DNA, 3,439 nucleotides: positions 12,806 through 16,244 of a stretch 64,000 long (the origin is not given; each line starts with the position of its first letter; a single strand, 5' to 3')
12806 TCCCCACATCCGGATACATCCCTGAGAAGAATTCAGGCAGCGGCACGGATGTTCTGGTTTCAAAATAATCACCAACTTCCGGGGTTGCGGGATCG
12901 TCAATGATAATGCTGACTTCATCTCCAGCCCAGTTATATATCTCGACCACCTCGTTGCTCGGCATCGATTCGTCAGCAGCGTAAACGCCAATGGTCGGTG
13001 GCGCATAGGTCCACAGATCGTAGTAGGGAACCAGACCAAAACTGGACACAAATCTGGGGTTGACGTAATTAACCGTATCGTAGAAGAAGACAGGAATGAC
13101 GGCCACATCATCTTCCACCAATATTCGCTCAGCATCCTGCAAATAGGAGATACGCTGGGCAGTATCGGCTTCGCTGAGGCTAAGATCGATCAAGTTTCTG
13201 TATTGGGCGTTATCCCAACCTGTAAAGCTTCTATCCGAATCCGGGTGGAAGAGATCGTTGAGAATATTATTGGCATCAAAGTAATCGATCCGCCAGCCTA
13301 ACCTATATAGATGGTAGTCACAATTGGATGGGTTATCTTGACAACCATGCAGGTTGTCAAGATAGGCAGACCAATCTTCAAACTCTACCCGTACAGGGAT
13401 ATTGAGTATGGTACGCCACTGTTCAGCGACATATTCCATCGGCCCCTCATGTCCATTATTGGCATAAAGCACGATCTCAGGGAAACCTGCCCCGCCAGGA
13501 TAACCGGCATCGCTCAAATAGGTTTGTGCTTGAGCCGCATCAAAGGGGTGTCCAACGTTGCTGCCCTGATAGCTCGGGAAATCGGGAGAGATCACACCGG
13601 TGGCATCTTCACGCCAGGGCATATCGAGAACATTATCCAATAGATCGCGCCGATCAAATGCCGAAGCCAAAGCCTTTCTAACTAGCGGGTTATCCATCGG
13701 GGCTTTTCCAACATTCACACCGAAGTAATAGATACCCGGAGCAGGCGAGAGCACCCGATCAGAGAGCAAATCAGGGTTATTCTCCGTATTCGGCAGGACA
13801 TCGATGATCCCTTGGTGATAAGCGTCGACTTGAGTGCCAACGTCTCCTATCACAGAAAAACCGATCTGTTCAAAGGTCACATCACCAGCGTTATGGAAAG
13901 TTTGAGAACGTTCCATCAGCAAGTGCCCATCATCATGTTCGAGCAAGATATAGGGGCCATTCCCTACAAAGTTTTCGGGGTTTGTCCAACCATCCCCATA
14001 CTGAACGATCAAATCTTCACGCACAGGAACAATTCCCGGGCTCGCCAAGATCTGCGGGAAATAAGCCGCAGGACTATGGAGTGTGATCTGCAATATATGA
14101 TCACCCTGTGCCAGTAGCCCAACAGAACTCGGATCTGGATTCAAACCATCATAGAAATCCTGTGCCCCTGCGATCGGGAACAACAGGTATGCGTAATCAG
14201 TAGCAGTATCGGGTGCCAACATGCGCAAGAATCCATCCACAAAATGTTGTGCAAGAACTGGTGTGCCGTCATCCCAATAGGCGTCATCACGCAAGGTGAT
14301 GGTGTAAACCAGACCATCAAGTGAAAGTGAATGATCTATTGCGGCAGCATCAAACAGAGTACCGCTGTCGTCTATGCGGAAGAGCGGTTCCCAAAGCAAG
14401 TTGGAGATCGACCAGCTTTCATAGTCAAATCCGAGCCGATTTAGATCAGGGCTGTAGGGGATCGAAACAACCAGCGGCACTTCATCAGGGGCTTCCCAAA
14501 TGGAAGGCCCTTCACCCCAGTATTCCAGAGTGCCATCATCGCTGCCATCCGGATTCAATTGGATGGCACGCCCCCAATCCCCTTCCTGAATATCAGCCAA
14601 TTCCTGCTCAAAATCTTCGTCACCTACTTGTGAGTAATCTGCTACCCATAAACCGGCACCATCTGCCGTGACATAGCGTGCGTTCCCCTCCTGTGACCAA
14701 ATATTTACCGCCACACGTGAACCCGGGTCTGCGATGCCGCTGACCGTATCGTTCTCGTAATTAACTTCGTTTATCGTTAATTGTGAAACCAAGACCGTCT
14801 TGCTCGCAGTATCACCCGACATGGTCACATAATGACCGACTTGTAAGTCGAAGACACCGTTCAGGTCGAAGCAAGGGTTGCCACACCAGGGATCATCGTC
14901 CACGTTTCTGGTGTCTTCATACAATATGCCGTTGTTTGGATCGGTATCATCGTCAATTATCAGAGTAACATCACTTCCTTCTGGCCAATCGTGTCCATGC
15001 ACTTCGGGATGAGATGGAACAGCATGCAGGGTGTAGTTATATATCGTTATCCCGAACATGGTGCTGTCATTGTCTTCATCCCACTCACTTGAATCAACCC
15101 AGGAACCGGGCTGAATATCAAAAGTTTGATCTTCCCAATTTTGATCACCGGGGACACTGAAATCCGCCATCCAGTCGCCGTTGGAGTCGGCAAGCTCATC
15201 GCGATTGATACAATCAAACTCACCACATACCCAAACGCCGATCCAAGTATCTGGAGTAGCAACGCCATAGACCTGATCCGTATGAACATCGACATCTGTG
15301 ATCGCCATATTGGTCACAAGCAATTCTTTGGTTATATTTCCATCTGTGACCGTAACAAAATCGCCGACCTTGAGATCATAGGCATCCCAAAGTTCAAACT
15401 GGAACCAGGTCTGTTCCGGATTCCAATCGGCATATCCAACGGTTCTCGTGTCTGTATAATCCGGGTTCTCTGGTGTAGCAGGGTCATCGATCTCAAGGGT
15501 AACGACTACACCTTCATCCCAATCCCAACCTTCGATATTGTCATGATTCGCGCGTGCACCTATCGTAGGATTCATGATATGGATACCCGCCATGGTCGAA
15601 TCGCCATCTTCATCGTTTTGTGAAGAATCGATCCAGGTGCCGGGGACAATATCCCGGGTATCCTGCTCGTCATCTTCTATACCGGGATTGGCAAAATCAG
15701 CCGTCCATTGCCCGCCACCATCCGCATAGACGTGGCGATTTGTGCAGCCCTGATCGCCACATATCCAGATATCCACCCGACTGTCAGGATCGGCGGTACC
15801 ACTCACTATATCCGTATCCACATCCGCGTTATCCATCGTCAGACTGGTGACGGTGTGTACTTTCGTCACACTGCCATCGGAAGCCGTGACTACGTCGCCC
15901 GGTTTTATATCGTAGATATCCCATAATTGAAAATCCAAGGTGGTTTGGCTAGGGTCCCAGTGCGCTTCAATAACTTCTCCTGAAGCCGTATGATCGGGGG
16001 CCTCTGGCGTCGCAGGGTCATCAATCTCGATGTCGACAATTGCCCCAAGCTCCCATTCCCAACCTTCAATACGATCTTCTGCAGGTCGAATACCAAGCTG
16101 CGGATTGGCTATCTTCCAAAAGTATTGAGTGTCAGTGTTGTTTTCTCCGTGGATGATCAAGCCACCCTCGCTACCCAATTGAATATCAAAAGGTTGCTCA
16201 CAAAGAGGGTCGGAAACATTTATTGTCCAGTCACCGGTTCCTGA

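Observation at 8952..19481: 3,509-aa exported mosaic protein strings three unrelated ABC-type solute-binding folds on a repeat stalk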

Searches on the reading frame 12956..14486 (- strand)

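Call 18: search_solved_structures(query=window:12956-14486:-, max_evalue=0.001, show_alignments=1)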
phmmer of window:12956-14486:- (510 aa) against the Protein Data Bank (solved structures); distinct sequences matched with E-value up to 0.001: 56.
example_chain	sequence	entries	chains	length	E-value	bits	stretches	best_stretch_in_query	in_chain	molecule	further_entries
4gl8_A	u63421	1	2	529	7.9e-59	203.3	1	51-464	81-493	Oligopeptide ABC transporter OppAIV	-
8are_A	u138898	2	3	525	1.6e-50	175.9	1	21-471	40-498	Oligopeptide-binding protein OppA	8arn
9pv8_A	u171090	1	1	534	4.1e-50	174.6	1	42-470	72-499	Oligopeptide-binding protein OppA3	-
2z23_A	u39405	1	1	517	3.1e-47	165.1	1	26-479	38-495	Periplasmic oligopeptide-binding protein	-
8ay0_A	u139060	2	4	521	5e-47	164.4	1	18-478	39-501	Dipeptide-binding protein DppE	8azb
9rd1_A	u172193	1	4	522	5.5e-46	160.9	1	55-484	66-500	Periplasmic oligopeptide-binding protein OppA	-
3tcf_A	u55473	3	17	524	5.6e-46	160.9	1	55-484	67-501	Periplasmic oligopeptide-binding protein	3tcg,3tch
1b05_A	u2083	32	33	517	9e-45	156.9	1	55-480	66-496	PERIPLASMIC OLIGOPEPTIDE-BINDING PROTEIN | PROTEIN (OLIGO-PEPTIDE BINDING PROTEIN) | PERIPLASMIC OLIGO-PEPTIDE BINDING PROTEIN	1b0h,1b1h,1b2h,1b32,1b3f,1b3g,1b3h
6dqq_A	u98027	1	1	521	2.3e-42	149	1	27-483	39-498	Periplasmic oligopeptide-binding protein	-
6dqr_A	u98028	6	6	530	2.4e-42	148.9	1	27-483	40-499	Periplasmic oligopeptide-binding protein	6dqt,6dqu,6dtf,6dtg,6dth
4toz_A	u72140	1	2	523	6e-42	147.6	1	31-477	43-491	Periplasmic murein peptide-binding protein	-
3o9p_A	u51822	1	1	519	6e-42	147.6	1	31-477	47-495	Periplasmic murein peptide-binding protein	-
3zs6_A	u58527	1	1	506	4.1e-39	138.3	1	23-491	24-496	PERIPLASMIC OLIGOPEPTIDE-BINDING PROTEIN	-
5kzt_A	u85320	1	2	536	8.2e-37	130.7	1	24-495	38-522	Peptide/nickel transport system substrate-binding protein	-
6npo_A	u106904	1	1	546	2.4e-36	129.1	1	31-489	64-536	Oligopeptide ABC transporter, oligopeptide-binding protein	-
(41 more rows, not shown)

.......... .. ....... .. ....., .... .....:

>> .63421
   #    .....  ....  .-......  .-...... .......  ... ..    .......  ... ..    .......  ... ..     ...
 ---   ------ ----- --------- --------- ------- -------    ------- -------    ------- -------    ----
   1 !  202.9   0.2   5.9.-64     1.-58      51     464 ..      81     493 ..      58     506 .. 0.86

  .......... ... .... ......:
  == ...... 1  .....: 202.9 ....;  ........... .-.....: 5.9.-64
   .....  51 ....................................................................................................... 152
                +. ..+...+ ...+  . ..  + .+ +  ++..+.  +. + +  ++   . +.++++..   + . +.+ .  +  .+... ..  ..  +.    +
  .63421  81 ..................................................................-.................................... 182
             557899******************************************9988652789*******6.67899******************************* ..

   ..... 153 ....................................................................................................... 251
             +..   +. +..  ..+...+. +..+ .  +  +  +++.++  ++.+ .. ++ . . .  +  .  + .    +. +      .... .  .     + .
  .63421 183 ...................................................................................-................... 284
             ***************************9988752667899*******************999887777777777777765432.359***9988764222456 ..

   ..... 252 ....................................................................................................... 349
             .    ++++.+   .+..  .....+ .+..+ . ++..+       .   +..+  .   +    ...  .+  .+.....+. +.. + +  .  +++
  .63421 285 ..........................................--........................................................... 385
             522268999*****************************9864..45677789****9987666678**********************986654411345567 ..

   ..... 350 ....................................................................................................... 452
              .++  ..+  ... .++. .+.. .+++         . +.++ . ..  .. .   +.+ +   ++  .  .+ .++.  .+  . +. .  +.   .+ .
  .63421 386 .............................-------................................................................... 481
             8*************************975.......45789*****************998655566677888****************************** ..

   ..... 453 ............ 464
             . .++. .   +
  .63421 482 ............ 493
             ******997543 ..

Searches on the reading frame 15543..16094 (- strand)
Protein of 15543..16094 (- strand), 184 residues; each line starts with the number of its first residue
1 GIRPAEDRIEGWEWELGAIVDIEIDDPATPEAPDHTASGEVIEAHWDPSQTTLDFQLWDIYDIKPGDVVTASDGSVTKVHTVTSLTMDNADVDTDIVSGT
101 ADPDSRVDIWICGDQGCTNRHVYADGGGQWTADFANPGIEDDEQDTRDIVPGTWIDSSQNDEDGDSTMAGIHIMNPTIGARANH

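Call 37: find_related_loci(query=A3, collection=genome_contigs, flank=10000)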
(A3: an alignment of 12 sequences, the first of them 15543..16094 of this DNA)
Query A3 (184 aa) in genome_contigs; peptide patterns used: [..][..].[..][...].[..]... (x = any residue, [..] = any of these).
128 stretches matched a pattern; 4 encode a relative of the query (tblastn E <= 1e-3); 4 distinct loci.
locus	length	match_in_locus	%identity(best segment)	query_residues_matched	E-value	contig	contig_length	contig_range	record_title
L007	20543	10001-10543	51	1-181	5e-56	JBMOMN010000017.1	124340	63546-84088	MAG: Chloroflexota bacterium isolate Betzabe_MAG051 MAG051_17, whole genome shotgun sequence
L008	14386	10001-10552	48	1-184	7e-54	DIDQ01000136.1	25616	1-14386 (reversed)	MAG TPA_asm: Anaerolineales bacterium UBA5796 UBA5796_contig_1106, whole genome shotgun sequence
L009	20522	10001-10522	50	2-183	2e-51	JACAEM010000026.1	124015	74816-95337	MAG: Chloroflexota bacterium isolate L.E.CH.17 k119_1008173, whole genome shotgun sequence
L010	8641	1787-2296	46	1-170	3e-44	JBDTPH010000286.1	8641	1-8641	MAG: Chloroflexota bacterium isolate cluster3_bin.194 NODE_39229_length_8641_cov_5.499068, whole genome shotgun sequence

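Call 53: predict_structure(alignment_id=A2)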
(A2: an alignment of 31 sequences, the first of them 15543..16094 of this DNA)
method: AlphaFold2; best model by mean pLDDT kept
length: 184 residues; sequences in the alignment: 31
mean_pLDDT: 95.6   pTM: 0.87
mean pLDDT of the five models: 95.6, 94.7, 94.5, 94.5, 94.1
residues with pLDDT >= 90: 169; 70-90: 14; 50-70: 1; < 50: 0
segments of 3 or more residues with pLDDT < 50: none
pLDDT, mean of each block of 10 residues (from residue 1): 98 97 97 97 94 97 98 98 98 98 98 91 98 98 96 96 97 86 70
secondary structure, 60 per line:
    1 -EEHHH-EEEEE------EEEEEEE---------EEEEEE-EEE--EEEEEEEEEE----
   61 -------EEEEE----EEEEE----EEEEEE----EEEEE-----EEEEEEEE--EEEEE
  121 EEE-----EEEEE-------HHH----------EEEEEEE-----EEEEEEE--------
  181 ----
elements in order: E8-12 E19-25 E35-40 E42-44 E47-56 E68-72 E77-81 E86-91 E96-100 E106-113 E116-123 E129-133 E154-160 E166-172

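Call 56: search_protein_families(library=pfam, proteins=[L007:6008-13543:+, L008:6002-14074:+], max_evalue=0.0001)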
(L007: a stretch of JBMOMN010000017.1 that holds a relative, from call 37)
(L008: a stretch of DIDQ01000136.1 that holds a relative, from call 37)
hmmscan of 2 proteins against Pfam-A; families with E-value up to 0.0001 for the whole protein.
L007:6008-13543:+ (2511 aa): 4 families
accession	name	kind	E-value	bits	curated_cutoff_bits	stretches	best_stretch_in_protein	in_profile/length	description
PF02608.20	Bmp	-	7.7e-57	193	24.1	1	498-764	4-269/301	ABC transporter substrate-binding protein PnrA-like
PF18911.6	PKD_4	-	9.5e-12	45.3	27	1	2281-2369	1-81/85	PKD domain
PF00801.26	PKD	-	5.3e-08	33.2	23.5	1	2295-2368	10-77/80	PKD domain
PF17936.7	Big_6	-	5.8e-06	26.9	27.6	0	1073-1120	7-54/83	Bacterial Ig domain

L008:6002-14074:+ (2690 aa): 3 families
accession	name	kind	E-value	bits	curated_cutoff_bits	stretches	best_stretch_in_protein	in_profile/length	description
PF02608.20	Bmp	-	3.6e-59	200.6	24.1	1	499-765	6-269/301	ABC transporter substrate-binding protein PnrA-like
PF18911.6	PKD_4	-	7.7e-15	55.2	27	1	2460-2548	1-82/85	PKD domain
PF00801.26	PKD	-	3.5e-11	43.4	23.5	1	2473-2549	9-79/80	PKD domain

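Call 58: search_protein_representatives(alignment_id=A2)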
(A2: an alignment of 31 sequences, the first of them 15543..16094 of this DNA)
Query: 31 sequences, 183 profile positions. Proteins with E-value up to 0.001 (for the whole library): 3667; up to 1e-10: 2277; up to 1e-30: 1031. The best 150 are listed.
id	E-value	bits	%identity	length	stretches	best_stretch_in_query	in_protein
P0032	0.0e+00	1858.0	-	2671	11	2-182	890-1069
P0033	0.0e+00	1822.3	-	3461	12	2-181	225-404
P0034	0.0e+00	1800.0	-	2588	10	2-181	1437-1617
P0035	0.0e+00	1696.4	-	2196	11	2-183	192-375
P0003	0.0e+00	1533.8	-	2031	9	2-182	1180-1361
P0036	0.0e+00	1529.6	-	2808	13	2-180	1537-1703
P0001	0.0e+00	1506.0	-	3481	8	2-183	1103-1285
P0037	0.0e+00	1410.0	-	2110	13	3-181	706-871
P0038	0.0e+00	1395.6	-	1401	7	2-181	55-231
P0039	0.0e+00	1393.5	-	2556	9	4-183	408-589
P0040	0.0e+00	1303.7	-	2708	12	2-179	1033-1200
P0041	0.0e+00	1238.5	-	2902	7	2-182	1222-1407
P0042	0.0e+00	1235.2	-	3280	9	2-179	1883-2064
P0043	0.0e+00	1212.3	-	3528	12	2-179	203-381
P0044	0.0e+00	1212.0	-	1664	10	4-183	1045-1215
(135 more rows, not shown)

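Call 59: fold_search(model_id=the predicted structure, library=pdb)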
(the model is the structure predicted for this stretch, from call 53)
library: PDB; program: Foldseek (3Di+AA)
matches with E <= 10: 1274; with E <= 0.001: 13
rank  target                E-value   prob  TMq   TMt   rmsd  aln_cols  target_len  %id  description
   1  7dm0_A                1.6e-06  1.00  0.34  0.38  12.3       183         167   21  Biofilm associated protein - C region (released 2021-12-15)
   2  6xi3                  3.5e-05  1.00  0.37  0.19  15.9       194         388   20  Crystal structure of tetra-tandem repeat in extending region of large adhesion protein (released 2020-10-14)
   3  6gvk_A                1.1e-04  1.00  0.38  0.35   9.8       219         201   13  Second pair of Fibronectin type III domains of integrin beta4 (T1663R mutant) bound to the bullous pemphigoid antigen  (released 2019-03-20)
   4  7c7u_A                3.5e-04  1.00  0.35  0.13  12.7       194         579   12  Biofilm associated protein - BSP domain (released 2021-05-12)
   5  5irb_B                3.9e-04  0.99  0.27  0.17  16.2       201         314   12  Structural insight into host cell surface retention of a 1.5-MDa bacterial ice-binding adhesin (released 2017-07-19)
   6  5irb_A                4.6e-04  0.97  0.25  0.16  16.4       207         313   14  Structural insight into host cell surface retention of a 1.5-MDa bacterial ice-binding adhesin (released 2017-07-19)
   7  7c7u_B                4.9e-04  1.00  0.35  0.13  12.6       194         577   11  Biofilm associated protein - BSP domain (released 2021-05-12)
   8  7q60                  5.2e-04  0.99  0.29  0.06  17.3       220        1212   12  Structure of TEV cleaved A2ML1 (A2ML1-TE) (released 2022-04-20)
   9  6gvl_A                6.4e-04  1.00  0.39  0.37   9.7       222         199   11  Second pair of Fibronectin type III domains of integrin beta4 bound to the bullous pemphigoid antigen BP230 (BPAG1e) (released 2019-03-20)
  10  7y6e_G                7.1e-04  0.98  0.28  0.28  11.1       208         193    9  Crystal structure of sDscam FNIII23 domains, isoform Beta2v6 (released 2023-05-24)
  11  5mhm_B                8.9e-04  0.98  0.30  0.11  16.4       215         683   11  FXIIIa in complex with the inhibitor ZED1630 (released 2017-12-20)
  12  7q5z                  9.3e-04  0.92  0.25  0.05  17.8       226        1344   10  Cryo-EM structure of native human A2ML1 (released 2022-04-20)
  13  6h7w_C                9.9e-04  0.41  0.17  0.12  21.2       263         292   10  Model of retromer-Vps5 complex assembled on membrane. (released 2018-09-26)
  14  2fau                  1.4e-03  0.54  0.19  0.13  20.4       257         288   11  Crystal structure of human vps26 (released 2006-05-30)
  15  1l9m_A                1.4e-03  0.94  0.27  0.10  15.6       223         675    9  Three-dimensional structure of the human transglutaminase 3 enzyme: binding of calcium ions change structure for activ (released 2002-05-29)
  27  2yn3_C                3.8e-03  0.96  0.31  0.22  14.9       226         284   12  Structural insight into the giant calcium-binding adhesin SiiE: implications for the adhesion of Salmonella enterica t (released 2013-04-03)
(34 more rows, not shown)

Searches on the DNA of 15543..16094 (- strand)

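Call 43: search_rna_families(sources=[L007, L008, L009, L010], threshold=evalue, max_evalue=0.01)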
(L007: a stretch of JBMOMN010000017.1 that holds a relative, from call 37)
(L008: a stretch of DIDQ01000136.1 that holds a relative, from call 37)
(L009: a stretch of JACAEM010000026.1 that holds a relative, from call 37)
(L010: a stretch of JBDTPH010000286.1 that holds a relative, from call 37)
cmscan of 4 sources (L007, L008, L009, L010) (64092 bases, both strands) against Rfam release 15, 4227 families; matches with E-value up to 0.01: 6.
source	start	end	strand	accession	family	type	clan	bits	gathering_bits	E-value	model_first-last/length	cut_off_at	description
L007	13604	13677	-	RF00005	tRNA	Gene; tRNA;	CL00001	73.8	29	2.8e-14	1-71/71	no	tRNA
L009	4681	4767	+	RF01786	c-di-GMP-II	Cis-reg; riboswitch;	CL00127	46.9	53.5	3.9e-07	1-84/84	no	Cyclic di-GMP-II riboswitch aptamer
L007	5864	5969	+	RF01786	c-di-GMP-II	Cis-reg; riboswitch;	CL00127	36.4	53.5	0.00038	1-84/84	no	Cyclic di-GMP-II riboswitch aptamer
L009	293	392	+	RF01786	c-di-GMP-II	Cis-reg; riboswitch;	CL00127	36.4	53.5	0.00039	1-84/84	no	Cyclic di-GMP-II riboswitch aptamer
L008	5857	5962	+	RF01786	c-di-GMP-II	Cis-reg; riboswitch;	CL00127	35.5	53.5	0.00069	1-84/84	no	Cyclic di-GMP-II riboswitch aptamer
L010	4174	4274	+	RF01786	c-di-GMP-II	Cis-reg; riboswitch;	CL00127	34.3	53.5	0.0015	1-84/84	no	Cyclic di-GMP-II riboswitch aptamer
